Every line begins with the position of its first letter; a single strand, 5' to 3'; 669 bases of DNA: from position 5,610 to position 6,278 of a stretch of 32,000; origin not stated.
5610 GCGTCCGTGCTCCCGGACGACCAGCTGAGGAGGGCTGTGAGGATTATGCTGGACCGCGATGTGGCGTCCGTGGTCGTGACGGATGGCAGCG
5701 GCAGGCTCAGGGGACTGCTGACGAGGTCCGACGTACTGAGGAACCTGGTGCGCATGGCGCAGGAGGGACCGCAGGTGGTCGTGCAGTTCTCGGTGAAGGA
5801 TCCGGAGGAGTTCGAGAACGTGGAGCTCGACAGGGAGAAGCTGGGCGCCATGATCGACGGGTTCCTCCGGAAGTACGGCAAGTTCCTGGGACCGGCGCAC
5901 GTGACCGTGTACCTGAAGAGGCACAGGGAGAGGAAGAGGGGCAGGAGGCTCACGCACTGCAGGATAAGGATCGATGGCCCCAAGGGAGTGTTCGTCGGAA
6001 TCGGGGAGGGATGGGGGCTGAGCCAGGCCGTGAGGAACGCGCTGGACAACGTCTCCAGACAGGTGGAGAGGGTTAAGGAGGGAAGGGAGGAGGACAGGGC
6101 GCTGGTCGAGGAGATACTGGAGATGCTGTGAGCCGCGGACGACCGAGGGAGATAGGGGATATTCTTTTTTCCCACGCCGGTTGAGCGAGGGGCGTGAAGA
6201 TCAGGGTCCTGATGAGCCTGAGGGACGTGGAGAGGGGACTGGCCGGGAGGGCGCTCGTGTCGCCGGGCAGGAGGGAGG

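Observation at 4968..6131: Four CBS domains fused to an HPF/RaiA-like fold: candidate adenylate-sensing ribosome hibernation factor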

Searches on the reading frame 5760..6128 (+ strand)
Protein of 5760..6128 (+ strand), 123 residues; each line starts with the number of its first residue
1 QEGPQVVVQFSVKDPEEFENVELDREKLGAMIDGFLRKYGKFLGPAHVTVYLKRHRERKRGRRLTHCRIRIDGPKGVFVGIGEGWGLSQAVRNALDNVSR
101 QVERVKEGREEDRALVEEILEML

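Call 3: search_protein_families(library=pfam, proteins=[window:5760-6128:+], max_evalue=10)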
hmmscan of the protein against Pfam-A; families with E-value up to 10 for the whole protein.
window:5760-6128:+ (123 aa): 3 families
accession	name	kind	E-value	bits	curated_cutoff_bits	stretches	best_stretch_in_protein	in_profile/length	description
PF02482.25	Ribosomal_S30AE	-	6.4e-05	24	23.7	1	28-107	14-85/88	Sigma 54 modulation protein / S30EA ribosomal protein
PF22302.1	DUF6968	-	0.0011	19.3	27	1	47-110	14-74/90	Domain of unknown function (DUF6968)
PF13622.12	4HBT_3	-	0.23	12.2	24.3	1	40-71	38-69/83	Acyl-CoA thioesterase N-terminal domain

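Call 4: search_protein_families(library=ncbifam, proteins=[window:5760-6128:+], max_evalue=10)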
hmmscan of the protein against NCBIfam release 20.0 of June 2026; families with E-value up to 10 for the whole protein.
window:5760-6128:+ (123 aa): 1 family
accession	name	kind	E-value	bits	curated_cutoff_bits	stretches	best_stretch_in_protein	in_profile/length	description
TIGR00741.1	yfiA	equivalog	0.026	15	40.9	1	36-112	27-98/102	ribosome hibernation-promoting factor, HPF/YfiA family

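Call 31: search_solved_structures(query=A2, max_evalue=10, show_alignments=5)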
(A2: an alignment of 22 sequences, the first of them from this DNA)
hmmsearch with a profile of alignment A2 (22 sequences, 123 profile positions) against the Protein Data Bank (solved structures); distinct sequences matched with E-value up to 10: 8.
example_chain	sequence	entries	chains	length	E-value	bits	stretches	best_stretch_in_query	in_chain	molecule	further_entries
9sr9_H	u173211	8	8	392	3.6e-26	94.4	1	2-117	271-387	Dehydrogenase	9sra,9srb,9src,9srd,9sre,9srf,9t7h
9l96_a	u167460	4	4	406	3.4e-18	68.6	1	6-109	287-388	CBS domain-containing protein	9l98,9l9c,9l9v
7qep_C7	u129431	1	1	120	0.049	16.5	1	16-57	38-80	40S ribosomal protein S17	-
4v8h_AX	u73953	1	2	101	0.15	14.8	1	46-109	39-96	Probable sigma(54) modulation protein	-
9t0z_9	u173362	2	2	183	0.17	14.7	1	5-107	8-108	Ribosome hibernation promoting factor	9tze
3bid_A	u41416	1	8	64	0.24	14.2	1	64-95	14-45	UPF0339 protein NMB1088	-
6h4n_x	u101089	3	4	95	0.33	13.8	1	44-107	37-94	Ribosome hibernation promoting factor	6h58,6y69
2rql_A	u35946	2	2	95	0.43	13.4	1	45-107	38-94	Probable sigma-54 modulation protein | Ribosome hibernation promoting factor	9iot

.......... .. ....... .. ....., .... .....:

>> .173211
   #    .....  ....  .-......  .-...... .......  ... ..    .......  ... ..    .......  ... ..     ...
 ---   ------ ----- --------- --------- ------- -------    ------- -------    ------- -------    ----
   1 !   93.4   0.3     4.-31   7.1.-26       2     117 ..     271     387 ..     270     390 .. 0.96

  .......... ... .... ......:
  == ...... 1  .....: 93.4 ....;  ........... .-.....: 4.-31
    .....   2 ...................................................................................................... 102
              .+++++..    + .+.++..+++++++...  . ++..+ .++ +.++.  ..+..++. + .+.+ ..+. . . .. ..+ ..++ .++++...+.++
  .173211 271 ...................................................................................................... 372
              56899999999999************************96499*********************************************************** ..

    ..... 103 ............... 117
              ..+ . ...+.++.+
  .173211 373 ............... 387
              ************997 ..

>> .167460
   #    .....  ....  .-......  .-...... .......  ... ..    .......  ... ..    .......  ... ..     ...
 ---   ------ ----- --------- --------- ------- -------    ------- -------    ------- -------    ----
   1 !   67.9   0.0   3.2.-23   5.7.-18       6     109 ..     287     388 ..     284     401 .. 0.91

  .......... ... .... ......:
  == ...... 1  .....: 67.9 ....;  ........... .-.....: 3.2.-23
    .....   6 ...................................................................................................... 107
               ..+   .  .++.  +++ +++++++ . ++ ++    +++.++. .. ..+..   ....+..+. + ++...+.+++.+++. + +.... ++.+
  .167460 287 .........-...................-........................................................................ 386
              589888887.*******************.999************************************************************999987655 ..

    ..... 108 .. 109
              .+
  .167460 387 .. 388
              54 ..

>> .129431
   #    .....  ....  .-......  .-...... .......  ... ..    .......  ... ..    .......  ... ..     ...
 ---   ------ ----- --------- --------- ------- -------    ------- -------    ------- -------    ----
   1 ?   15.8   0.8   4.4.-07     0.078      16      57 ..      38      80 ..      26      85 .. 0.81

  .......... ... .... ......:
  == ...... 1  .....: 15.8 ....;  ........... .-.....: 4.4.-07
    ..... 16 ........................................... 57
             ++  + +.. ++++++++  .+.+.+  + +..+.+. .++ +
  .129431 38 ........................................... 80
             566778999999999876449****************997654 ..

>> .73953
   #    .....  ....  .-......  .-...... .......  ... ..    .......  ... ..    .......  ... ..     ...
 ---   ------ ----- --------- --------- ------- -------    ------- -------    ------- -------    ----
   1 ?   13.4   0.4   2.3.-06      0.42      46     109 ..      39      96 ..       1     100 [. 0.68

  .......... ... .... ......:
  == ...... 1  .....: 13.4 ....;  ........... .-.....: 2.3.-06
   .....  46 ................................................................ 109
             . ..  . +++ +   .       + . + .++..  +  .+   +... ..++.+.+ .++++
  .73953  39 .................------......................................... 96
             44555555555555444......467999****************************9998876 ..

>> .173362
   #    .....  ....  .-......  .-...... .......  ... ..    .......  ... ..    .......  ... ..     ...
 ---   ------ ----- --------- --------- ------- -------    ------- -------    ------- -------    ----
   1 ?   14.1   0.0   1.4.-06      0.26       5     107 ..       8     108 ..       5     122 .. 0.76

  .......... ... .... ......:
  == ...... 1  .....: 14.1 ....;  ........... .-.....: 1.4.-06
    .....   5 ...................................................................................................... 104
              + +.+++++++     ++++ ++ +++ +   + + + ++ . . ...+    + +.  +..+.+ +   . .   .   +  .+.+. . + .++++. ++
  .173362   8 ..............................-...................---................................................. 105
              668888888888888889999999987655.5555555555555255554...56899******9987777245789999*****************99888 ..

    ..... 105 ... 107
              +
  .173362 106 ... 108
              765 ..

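Call 48: predict_structure(alignment_id=A2)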
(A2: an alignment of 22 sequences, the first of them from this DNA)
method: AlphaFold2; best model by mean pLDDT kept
length: 122 residues; sequences in the alignment: 22
mean_pLDDT: 89.1   pTM: 0.78
mean pLDDT of the five models: 89.1, 89.0, 88.5, 86.3, 85.4
residues with pLDDT >= 90: 76; 70-90: 39; 50-70: 7; < 50: 0
segments of 3 or more residues with pLDDT < 50: none
pLDDT, mean of each block of 10 residues (from residue 1): 79 78 81 92 94 93 96 96 95 98 87 82 80
secondary structure, 60 per line:
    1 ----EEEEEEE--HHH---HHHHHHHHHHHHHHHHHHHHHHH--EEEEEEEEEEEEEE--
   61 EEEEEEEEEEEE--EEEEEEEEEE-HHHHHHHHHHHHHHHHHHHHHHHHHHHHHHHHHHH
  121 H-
elements in order: E5-11 H20-42 E45-58 E61-72 E75-84 H86-121

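Call 50: fold_search(model_id=the predicted structure, library=pdb)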
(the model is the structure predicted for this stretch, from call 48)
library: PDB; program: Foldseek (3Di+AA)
matches with E <= 10: 896; with E <= 0.001: 22
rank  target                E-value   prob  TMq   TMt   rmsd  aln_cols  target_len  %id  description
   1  5mmj_y                3.5e-05  1.00  0.64  0.67   3.8       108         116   15  Structure of the small subunit of the chloroplast ribosome (released 2017-01-11)
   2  8uu4_w                4.0e-05  1.00  0.73  0.86   2.0       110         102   18  Cryo-EM structure of the Listeria innocua 70S ribosome in complex with HPF (structure I-A) (released 2024-02-28)
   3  4y4o_1y               8.2e-05  1.00  0.55  0.68   4.0       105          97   14  Crystal structure of the Thermus thermophilus 70S ribosome with rRNA modifications and bound to protein Y (YfiA) at 2 (released 2015-03-18)
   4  4v8i_AY               9.3e-05  1.00  0.53  0.65   4.0       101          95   14  Crystal structure of YfiA bound to the 70S ribosome. (released 2014-07-09)
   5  5x8r_y                1.1e-04  1.00  0.67  0.75   3.7       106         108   15  Structure of the 30S small subunit of chloroplast ribosome from spinach (released 2017-06-07)
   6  4hei_A                1.1e-04  1.00  0.62  0.80   2.6       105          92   14  2A X-RAY STRUCTURE OF HPF from VIBRIO CHOLERAE (released 2012-10-24)
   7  8uu7_w                1.4e-04  1.00  0.64  0.77   3.4       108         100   16  Cryo-EM structure of the Listeria innocua 70S ribosome in complex with HflXr, HPF, and E-site tRNA (structure II-B) (released 2024-02-28)
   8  5zep_x                1.6e-04  1.00  0.54  0.64   4.5       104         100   21  M. smegmatis hibernating state 70S ribosome structure (released 2018-09-26)
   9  1n3g_MODEL_1_A        1.9e-04  1.00  0.51  0.55   4.1       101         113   17  Solution structure of the ribosome-associated cold shock response protein Yfia of Escherichia coli (released 2003-01-28)
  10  6h4n_x                2.5e-04  1.00  0.56  0.69   3.8       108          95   18  Structure of a hibernating 100S ribosome reveals an inactive conformation of the ribosomal protein S1 - 70S Hibernatin (released 2018-09-05)
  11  1imu_MODEL_1_A        2.6e-04  1.00  0.48  0.53   4.7       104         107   12  Solution Structure of HI0257, a Ribosome Binding Protein (released 2001-10-03)
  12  28lu_y                2.8e-04  1.00  0.64  0.54   4.0       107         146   15  Structure of the Chlamydomonas reinhardtii chlororibosome with factor pY (released 2026-04-01)
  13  7m4z_v                3.6e-04  1.00  0.62  0.72   3.5       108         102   11  A. baumannii Ribosome-Eravacycline complex: hpf-bound 70S (released 2021-05-19)
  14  6dzk_Y                3.9e-04  1.00  0.57  0.65   4.8       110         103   22  Cryo-EM Structure of Mycobacterium smegmatis C(minus) 30S ribosomal subunit with MPY (released 2018-09-19)
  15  4v8i_CY               4.1e-04  1.00  0.49  0.61   4.5        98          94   14  Crystal structure of YfiA bound to the 70S ribosome. (released 2014-07-09)
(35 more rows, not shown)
